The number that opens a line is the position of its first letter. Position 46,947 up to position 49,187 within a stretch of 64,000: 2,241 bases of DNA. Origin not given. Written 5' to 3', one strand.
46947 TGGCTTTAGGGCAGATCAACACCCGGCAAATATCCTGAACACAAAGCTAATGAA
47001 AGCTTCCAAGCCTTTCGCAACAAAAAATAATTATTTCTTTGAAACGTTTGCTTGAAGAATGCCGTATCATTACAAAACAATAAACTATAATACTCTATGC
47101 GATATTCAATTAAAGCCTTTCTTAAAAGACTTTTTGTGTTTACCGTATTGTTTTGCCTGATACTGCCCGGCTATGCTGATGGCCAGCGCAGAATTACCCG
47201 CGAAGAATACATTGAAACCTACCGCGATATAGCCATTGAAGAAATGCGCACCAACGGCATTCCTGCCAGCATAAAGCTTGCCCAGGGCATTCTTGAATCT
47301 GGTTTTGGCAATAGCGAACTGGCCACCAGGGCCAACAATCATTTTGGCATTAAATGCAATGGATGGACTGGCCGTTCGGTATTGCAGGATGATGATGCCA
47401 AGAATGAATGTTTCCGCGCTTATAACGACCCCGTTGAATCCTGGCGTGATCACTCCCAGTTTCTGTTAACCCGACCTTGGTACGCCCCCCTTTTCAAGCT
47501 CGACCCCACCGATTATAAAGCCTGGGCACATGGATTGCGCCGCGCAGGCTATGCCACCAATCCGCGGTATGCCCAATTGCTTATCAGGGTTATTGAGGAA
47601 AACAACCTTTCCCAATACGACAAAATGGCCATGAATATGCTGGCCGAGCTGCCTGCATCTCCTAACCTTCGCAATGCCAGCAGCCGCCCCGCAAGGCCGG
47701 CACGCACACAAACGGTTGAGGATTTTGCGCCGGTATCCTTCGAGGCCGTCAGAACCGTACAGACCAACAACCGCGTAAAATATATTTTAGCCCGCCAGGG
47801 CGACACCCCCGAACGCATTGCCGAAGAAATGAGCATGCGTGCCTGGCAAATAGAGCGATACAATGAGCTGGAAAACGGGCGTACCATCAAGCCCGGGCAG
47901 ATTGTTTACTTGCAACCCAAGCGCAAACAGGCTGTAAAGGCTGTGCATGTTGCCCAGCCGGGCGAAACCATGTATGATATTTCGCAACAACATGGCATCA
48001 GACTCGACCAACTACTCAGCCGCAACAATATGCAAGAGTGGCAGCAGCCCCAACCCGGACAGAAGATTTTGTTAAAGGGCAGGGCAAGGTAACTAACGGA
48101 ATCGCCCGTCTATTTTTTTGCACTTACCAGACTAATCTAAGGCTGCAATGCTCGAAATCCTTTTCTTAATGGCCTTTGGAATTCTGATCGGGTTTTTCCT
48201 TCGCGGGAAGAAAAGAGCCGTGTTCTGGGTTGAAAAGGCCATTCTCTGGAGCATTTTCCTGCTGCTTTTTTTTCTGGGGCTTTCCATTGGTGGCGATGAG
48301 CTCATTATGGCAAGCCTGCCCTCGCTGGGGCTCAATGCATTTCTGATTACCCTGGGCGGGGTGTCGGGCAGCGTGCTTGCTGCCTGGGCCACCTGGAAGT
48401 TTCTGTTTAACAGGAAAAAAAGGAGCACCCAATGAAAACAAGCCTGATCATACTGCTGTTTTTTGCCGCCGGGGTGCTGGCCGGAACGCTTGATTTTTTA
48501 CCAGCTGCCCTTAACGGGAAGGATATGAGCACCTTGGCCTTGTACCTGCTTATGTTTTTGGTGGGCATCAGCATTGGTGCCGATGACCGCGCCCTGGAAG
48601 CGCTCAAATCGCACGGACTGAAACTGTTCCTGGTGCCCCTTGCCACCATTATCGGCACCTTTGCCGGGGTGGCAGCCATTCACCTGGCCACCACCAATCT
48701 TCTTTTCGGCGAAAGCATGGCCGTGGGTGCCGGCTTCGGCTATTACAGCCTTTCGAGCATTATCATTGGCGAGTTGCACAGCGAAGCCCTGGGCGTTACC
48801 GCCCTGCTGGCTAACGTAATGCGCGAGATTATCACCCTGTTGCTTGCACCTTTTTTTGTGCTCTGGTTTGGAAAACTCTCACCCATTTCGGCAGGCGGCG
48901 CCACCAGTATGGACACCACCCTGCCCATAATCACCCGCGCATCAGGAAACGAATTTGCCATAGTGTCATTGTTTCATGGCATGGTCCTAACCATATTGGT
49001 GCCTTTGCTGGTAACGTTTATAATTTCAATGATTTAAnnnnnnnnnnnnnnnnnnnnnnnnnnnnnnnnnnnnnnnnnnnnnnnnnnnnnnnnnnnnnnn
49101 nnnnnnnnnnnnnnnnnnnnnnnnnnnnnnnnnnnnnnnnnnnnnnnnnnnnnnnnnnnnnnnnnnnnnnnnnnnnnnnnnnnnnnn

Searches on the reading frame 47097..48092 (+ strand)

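Call 7: search_protein_families(library=pfam, proteins=[window:47097-48092:+], max_evalue=0.01)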
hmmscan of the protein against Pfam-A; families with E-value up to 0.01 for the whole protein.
window:47097-48092:+ (331 aa): 2 families
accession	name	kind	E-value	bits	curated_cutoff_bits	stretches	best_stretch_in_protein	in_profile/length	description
PF01832.25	Glucosaminidase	-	6e-37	127.5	30.2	1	44-171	2-123/123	Mannosyl-glycoprotein endo-beta-N-acetylglucosaminidase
PF01476.26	LysM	-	4.8e-16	58.9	20.9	2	284-326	1-42/43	LysM domain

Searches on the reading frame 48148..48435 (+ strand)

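Call 7: search_protein_families(library=pfam, proteins=[window:48148-48435:+], max_evalue=0.01)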
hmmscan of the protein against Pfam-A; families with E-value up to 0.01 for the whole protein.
window:48148-48435:+ (95 aa): 2 families
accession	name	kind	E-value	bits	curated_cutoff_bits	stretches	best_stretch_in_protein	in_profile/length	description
PF03956.18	Lys_export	-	5.4e-08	33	23.8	1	7-86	3-80/190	Lysine exporter LysO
PF00999.27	Na_H_Exchanger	-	0.0083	15.5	26.2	1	3-81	18-96/375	Sodium/hydrogen exchanger, transmembrane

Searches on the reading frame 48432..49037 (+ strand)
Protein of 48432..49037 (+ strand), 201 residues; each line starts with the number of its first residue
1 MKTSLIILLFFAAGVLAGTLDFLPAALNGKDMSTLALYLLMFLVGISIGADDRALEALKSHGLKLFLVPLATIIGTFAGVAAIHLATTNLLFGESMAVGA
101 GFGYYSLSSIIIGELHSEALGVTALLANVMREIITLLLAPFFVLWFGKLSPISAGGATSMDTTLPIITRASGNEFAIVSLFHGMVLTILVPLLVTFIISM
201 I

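Call 7: search_protein_families(library=pfam, proteins=[window:48432-49037:+], max_evalue=0.01)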
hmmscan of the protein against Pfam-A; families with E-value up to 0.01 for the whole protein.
window:48432-49037:+ (201 aa): 1 family
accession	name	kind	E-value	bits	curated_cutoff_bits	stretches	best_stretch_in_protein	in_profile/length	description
PF03956.18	Lys_export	-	3.5e-64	216.3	23.8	1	8-197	1-189/190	Lysine exporter LysO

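Call 15: find_encoding_contigs(protein=window:48432-49037:+, flank=10000, max_places=10)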
Protein window:48432-49037:+ (201 aa): no gene with exactly this product is on record in the collection.

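Call 17: find_related_loci(query=window:48432-49037:+, collection=genome_contigs, flank=10000)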
Query window:48432-49037:+ (201 aa) in genome_contigs; peptide patterns used: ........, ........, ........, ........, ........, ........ (x = any residue, [..] = any of these).
285 stretches matched a pattern; 128 encode a relative of the query (tblastn E <= 1e-3); the best 80 are kept; 80 distinct loci.
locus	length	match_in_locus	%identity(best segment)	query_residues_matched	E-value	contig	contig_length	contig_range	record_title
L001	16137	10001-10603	98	1-201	1e-122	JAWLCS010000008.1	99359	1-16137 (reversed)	MAG: Bacteroidales bacterium isolate 15dZY3.bin.68 NODE_402_length_99359_cov_23.098852, whole genome shotgun sequence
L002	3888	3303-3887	93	1-195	4e-114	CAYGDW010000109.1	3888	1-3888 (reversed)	MAG TPA_asm: uncultured Bacteroidales bacterium isolate ERP113451_co2_204 genome assembly, contig: NODE_20953_length_388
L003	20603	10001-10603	84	1-201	1e-105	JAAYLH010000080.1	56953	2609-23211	MAG: Bacteroidales bacterium isolate AS15tlH2ME_224 67275_AS15, whole genome shotgun sequence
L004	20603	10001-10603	69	1-201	4e-87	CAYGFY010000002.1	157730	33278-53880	MAG TPA_asm: uncultured Bacteroidales bacterium isolate ERP113451_co2_177 genome assembly, contig: NODE_10_length_157730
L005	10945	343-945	67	1-201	1e-83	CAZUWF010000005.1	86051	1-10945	MAG TPA_asm: uncultured Bacteroidales bacterium isolate SRP257756_co1_246 genome assembly, contig: NODE_88_length_86051_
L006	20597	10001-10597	73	1-199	2e-83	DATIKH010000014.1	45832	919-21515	MAG TPA_asm: Bacteroidales bacterium isolate SMAG_U15713 k141_691, whole genome shotgun sequence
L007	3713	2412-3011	66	1-200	2e-78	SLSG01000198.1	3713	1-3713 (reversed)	MAG: Bacteroidales bacterium isolate CSSed165cm_597 CSSed16-5cm-140451, whole genome shotgun sequence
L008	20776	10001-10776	63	1-199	1e-76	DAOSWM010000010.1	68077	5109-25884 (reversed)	MAG TPA_asm: Tenuifilaceae bacterium isolate AMR_MDS_2137 NODE_233_length_68077_cov_29.092926, whole genome shotgun sequ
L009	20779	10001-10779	63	1-200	2e-74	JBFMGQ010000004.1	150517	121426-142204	MAG: Bacteroidota bacterium isolate MAG301 MAG301_4, whole genome shotgun sequence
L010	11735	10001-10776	64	1-199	5e-74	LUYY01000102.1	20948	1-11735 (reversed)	MAG: Bacteroidales bacterium Bact_07 Bact_07_contig_23097, whole genome shotgun sequence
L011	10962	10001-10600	62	1-200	1e-73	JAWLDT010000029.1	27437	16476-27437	MAG: Bacteroidales bacterium isolate 20BLK6-1.bin.134 NODE_1506_length_27437_cov_20.254627, whole genome shotgun sequenc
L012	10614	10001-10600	63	1-200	2e-73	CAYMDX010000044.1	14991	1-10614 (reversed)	MAG TPA_asm: uncultured Bacteroidales bacterium isolate binchicken_co32_75 genome assembly, contig: NODE_6485_length_149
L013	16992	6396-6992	61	1-199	6e-73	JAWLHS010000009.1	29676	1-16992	MAG: Bacteroidales bacterium isolate 30dZY2.bin.78 NODE_1995_length_29676_cov_4.333638, whole genome shotgun sequence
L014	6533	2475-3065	67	4-200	6e-73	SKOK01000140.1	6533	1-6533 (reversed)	MAG: Bacteroidales bacterium isolate CSSed162cmA_327 CSSed16-2cmA-55150, whole genome shotgun sequence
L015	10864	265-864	61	1-200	9e-73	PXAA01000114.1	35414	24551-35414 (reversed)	MAG: Bacteroidales bacterium isolate T3Sed10_192R1 T3-Sed10-C1482, whole genome shotgun sequence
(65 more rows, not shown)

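Call 26: search_protein_families(library=pfam, proteins=[L001:11088-11645:+, L001:11682-12125:+, L001:12682-14049:+, L001:14068-14511:+, L001:2281-3471:-, L001:3475-4896:-, L001:4964-7591:-, L001:7675-9366:-], max_evalue=0.01)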
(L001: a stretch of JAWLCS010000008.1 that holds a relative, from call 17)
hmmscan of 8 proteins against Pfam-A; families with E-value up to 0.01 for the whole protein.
L001:11088-11645:+ (185 aa): 1 family
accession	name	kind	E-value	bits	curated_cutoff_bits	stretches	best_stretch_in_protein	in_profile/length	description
PF20448.3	DUF6705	-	3.4e-16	60.1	24.4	1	1-180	1-185/188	Family of unknown function (DUF6705)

L001:11682-12125:+ (147 aa): 0 families

L001:12682-14049:+ (455 aa): 1 family
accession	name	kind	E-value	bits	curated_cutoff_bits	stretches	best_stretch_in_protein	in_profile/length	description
PF13529.12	Peptidase_C39_2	-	6.8e-05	23.9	24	1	356-431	61-143/143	Peptidase_C39 like family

L001:14068-14511:+ (147 aa): 0 families

L001:2281-3471:- (396 aa): 1 family
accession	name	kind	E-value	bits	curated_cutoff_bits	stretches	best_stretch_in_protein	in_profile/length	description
PF00202.27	Aminotran_3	-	1.1e-61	209.1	30.5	2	171-385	189-403/403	Aminotransferase class-III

L001:3475-4896:- (473 aa): 1 family
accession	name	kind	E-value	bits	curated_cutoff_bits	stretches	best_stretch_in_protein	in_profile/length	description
PF01433.26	Peptidase_M1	-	5.6e-11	42.9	27.7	1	305-449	72-218/218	Peptidase family M1 domain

L001:4964-7591:- (875 aa): 2 families
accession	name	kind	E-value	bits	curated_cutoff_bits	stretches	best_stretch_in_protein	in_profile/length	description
PF19313.5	DUF5916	-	4.9e-62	210.9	22.6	1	238-871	7-561/572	Domain of unknown function (DUF5916)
PF06452.16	CBM9_1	-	5.9e-07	30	23.4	1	41-194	1-146/185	Carbohydrate family 9 binding domain-like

L001:7675-9366:- (563 aa): 2 families
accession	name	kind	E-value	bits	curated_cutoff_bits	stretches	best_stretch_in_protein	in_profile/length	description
PF00144.29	Beta-lactamase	-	1.3e-64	218.9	27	1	40-346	9-313/329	Beta-lactamase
PF11954.13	DUF3471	-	4.4e-15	56.4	29.3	2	374-452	3-89/103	Domain of unknown function (DUF3471)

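Call 27: search_protein_families(library=ncbifam, proteins=[L001:11088-11645:+, L001:11682-12125:+, L001:12682-14049:+, L001:14068-14511:+], max_evalue=0.01)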
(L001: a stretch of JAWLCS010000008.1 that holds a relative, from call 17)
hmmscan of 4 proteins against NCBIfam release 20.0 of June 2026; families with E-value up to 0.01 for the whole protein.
L001:11088-11645:+ (185 aa): 0 families

L001:11682-12125:+ (147 aa): 0 families

L001:12682-14049:+ (455 aa): 0 families

L001:14068-14511:+ (147 aa): 0 families

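Call 44: find_homologous_proteins(query=window:48432-49037:+, max_evalue=1e-60)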
Query window:48432-49037:+ (201 aa): 333 proteins with E <= 1e-60 among 8000 candidates; the best 120 are listed.
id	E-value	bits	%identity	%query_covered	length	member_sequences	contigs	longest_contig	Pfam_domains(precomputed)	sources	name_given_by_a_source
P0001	2.3e-114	398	100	100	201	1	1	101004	PF03956.19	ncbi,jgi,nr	ncbi:MAG: lysine exporter LysO family protein [Bacteroidales bacterium]|nr:lysine exporter LysO fami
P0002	5.2e-113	393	99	100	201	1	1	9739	PF03956.19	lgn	-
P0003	3.1e-112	391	98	100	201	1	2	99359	PF03956.19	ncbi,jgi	jgi:uncharacterized membrane protein YbjE (DUF340 family)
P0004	3.9e-112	391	98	100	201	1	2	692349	PF03956.19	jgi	jgi:uncharacterized membrane protein YbjE (DUF340 family)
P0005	8.1e-112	390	98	100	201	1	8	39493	PF03956.19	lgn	-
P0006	1.6e-111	389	97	100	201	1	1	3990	PF03956.19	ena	-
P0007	1.9e-111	388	97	100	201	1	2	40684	PF03956.19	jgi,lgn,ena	-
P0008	2.8e-111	388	97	100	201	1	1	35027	PF03956.19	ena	-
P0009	4.2e-111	387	96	100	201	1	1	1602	PF03956.19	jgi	jgi:uncharacterized membrane protein YbjE (DUF340 family)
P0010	5.4e-111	387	98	100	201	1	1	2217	PF03956.19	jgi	jgi:uncharacterized membrane protein YbjE (DUF340 family)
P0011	2.9e-110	384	96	100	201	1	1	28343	PF03956.19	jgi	-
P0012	5.9e-110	383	96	100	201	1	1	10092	PF03956.19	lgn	-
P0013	1.4e-107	376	94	100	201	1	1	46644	PF03956.19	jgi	jgi:uncharacterized membrane protein YbjE (DUF340 family)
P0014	2.0e-107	375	94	100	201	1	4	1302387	PF03956.19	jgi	jgi:uncharacterized membrane protein YbjE (DUF340 family)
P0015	1.1e-106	373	93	100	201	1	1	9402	PF03956.19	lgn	-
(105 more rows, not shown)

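Call 45: find_encoding_contigs(protein=P0004, flank=10000, max_places=3)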
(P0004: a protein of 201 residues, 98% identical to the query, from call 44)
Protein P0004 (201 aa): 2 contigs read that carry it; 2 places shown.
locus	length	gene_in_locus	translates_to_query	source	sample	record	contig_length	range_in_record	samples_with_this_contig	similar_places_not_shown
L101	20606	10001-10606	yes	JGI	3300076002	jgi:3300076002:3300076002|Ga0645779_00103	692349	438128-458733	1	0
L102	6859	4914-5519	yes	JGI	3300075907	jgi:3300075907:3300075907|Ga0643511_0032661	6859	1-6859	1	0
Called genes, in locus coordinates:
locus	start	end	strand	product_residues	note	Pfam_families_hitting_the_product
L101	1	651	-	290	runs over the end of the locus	-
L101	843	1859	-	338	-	PF00154:RecA_N, PF08423:Rad51, PF06745:ATPase (weak), PF27531:MT3502_N (weak), PF21096:RecA_C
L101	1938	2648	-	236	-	PF02527:GidB, PF13847:Methyltransf_31, PF13649:Methyltransf_25 (weak)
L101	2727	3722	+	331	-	PF01832:Glucosaminidase, PF01476:LysM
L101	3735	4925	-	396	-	PF00202:Aminotran_3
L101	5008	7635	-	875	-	PF06452:CBM9_1, PF19313:DUF5916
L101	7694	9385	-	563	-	PF00144:Beta-lactamase, PF11954:DUF3471 (faint)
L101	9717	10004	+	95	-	PF03956:Lys_export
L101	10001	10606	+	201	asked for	PF03956:Lys_export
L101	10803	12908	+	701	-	PF01432:Peptidase_M3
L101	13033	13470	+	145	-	-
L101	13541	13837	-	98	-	-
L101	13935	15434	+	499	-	PF25919:BSH_CusB (weak), PF25967:RND-MFP_C (weak), PF25975:CzcB_C, PF25989:YknX_C (weak)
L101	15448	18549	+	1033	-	PF00873:ACR_tran, PF03176:MMPL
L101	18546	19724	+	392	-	PF02321:OEP (weak)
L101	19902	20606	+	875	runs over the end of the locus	PF06452:CBM9_1 (weak), PF19313:DUF5916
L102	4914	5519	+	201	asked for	PF03956:Lys_export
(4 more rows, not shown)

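Call 46: find_encoding_contigs(protein=P0005, flank=10000, max_places=6)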
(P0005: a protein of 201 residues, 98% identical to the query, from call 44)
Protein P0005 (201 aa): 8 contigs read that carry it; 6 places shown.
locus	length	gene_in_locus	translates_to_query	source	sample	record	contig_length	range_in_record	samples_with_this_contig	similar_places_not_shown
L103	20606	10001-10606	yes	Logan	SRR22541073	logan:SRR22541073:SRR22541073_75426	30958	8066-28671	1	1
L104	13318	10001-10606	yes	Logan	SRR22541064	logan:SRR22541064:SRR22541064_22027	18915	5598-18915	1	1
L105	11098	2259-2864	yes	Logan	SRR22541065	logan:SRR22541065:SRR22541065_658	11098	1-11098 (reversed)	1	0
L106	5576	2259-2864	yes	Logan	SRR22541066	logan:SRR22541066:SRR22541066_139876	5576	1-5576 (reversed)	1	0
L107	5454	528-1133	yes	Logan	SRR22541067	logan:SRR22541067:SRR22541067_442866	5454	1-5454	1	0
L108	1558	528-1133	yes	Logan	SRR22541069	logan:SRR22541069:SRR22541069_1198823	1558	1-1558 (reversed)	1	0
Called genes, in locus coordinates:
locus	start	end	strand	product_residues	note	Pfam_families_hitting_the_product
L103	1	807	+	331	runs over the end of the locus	PF01832:Glucosaminidase, PF01476:LysM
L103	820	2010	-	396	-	PF00202:Aminotran_3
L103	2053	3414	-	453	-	PF03572:Peptidase_S41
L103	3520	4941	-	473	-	PF01433:Peptidase_M1 (weak)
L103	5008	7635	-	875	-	PF06452:CBM9_1, PF19313:DUF5916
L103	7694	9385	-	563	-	PF00144:Beta-lactamase, PF11954:DUF3471 (faint)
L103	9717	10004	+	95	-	PF03956:Lys_export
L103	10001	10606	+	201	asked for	PF03956:Lys_export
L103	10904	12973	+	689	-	PF01432:Peptidase_M3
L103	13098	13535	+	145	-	-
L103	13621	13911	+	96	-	-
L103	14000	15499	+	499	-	PF25919:BSH_CusB (weak), PF25967:RND-MFP_C (weak), PF25975:CzcB_C, PF25989:YknX_C (weak)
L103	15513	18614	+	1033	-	PF00873:ACR_tran, PF03176:MMPL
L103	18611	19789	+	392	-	PF02321:OEP (weak)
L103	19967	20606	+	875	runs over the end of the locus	PF06452:CBM9_1 (weak), PF19313:DUF5916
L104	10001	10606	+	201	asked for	PF03956:Lys_export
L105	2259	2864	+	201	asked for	PF03956:Lys_export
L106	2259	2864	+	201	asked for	PF03956:Lys_export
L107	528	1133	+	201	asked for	PF03956:Lys_export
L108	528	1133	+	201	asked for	PF03956:Lys_export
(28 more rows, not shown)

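Call 47: find_encoding_contigs(protein=P0014, flank=10000, max_places=4)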
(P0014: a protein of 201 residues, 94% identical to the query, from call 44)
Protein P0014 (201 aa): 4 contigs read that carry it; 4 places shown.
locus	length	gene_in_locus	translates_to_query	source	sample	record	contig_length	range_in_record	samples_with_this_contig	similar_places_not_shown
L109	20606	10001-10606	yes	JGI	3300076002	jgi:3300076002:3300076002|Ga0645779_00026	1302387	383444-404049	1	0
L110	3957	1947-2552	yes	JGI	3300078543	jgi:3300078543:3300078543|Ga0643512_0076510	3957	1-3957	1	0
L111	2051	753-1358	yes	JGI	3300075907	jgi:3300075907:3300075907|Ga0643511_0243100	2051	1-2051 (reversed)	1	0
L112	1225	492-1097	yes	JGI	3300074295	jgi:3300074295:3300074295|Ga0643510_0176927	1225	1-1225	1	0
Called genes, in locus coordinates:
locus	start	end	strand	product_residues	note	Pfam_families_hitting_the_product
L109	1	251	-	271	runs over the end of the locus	PF00154:RecA_N, PF27531:MT3502_N (faint), PF21096:RecA_C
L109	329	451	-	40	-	-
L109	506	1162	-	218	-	PF02527:GidB, PF13847:Methyltransf_31, PF13649:Methyltransf_25 (faint)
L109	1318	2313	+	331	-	PF01832:Glucosaminidase, PF01476:LysM (weak)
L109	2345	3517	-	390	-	PF00202:Aminotran_3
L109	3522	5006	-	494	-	PF01433:Peptidase_M1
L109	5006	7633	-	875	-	PF06452:CBM9_1 (weak), PF19313:DUF5916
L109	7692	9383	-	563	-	PF00144:Beta-lactamase, PF11954:DUF3471 (weak)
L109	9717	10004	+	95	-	PF03956:Lys_export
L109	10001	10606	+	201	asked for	PF03956:Lys_export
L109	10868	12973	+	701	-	PF01432:Peptidase_M3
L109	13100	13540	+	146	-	PF20558:DUF6769 (faint)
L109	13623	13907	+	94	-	-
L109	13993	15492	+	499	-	PF25919:BSH_CusB (faint), PF00364:Biotin_lipoyl (faint), PF25967:RND-MFP_C, PF25975:CzcB_C, PF25989:YknX_C (weak)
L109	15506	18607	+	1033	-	PF00873:ACR_tran, PF03176:MMPL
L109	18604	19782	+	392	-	PF02321:OEP (faint)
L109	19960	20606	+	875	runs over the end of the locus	PF06452:CBM9_1 (weak), PF19313:DUF5916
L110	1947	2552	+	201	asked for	PF03956:Lys_export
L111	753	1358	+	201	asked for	PF03956:Lys_export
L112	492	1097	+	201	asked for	PF03956:Lys_export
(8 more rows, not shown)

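Call 51: find_encoding_contigs(protein=P0007, flank=10000, max_places=3)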
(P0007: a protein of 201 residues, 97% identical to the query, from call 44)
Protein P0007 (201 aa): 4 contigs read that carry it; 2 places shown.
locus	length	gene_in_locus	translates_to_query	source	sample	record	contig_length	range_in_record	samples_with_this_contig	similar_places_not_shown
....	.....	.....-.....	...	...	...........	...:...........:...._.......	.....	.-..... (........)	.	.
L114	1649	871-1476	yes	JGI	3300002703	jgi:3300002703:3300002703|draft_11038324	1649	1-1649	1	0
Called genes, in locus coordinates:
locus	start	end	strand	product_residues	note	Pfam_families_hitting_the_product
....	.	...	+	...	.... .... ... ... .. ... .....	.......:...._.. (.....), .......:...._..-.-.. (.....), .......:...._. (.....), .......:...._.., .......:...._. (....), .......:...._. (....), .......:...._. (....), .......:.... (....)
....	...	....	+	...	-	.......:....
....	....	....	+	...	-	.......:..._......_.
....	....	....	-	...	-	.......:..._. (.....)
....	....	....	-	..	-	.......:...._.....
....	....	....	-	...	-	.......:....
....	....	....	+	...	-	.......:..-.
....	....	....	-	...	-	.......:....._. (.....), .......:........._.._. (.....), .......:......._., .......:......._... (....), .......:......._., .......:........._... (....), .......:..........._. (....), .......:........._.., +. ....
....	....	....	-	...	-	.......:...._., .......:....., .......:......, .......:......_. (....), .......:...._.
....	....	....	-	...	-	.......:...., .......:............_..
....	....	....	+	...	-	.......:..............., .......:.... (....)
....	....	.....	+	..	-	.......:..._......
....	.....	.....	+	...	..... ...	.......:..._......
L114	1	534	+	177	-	?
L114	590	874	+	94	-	PF03956:Lys_export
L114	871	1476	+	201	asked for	PF03956:Lys_export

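Call 52: find_encoding_contigs(protein=P0001, flank=10000, max_places=3)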
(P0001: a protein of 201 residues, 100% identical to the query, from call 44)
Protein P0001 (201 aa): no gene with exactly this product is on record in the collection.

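Call 65: find_encoding_contigs(protein=P0002, flank=10000, max_places=3)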
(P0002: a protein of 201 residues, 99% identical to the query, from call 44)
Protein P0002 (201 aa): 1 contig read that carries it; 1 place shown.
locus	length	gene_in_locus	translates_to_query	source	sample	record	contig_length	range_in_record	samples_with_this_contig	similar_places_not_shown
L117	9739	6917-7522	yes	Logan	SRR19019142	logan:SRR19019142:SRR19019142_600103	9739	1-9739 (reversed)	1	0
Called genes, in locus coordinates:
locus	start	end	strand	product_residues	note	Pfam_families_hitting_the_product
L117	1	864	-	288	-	?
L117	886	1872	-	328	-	PF18958:DUF5700, PF10026:DUF2268, PF25594:GldB_lipo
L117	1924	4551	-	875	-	PF06452:CBM9_1 (weak), PF19313:DUF5916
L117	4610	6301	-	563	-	PF00144:Beta-lactamase, PF11954:DUF3471 (faint)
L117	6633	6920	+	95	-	PF03956:Lys_export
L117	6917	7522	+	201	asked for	PF03956:Lys_export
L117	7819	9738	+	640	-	?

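Call 87: search_protein_families(library=padloc, proteins=[L001:11088-11645:+, L001:11682-12125:+, L001:12682-14049:+, L001:14068-14511:+], max_evalue=0.01)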
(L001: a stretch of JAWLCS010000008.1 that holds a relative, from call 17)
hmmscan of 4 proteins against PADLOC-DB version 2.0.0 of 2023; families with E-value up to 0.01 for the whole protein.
L001:11088-11645:+ (185 aa): 0 families

L001:11682-12125:+ (147 aa): 0 families

L001:12682-14049:+ (455 aa): 0 families

L001:14068-14511:+ (147 aa): 0 families
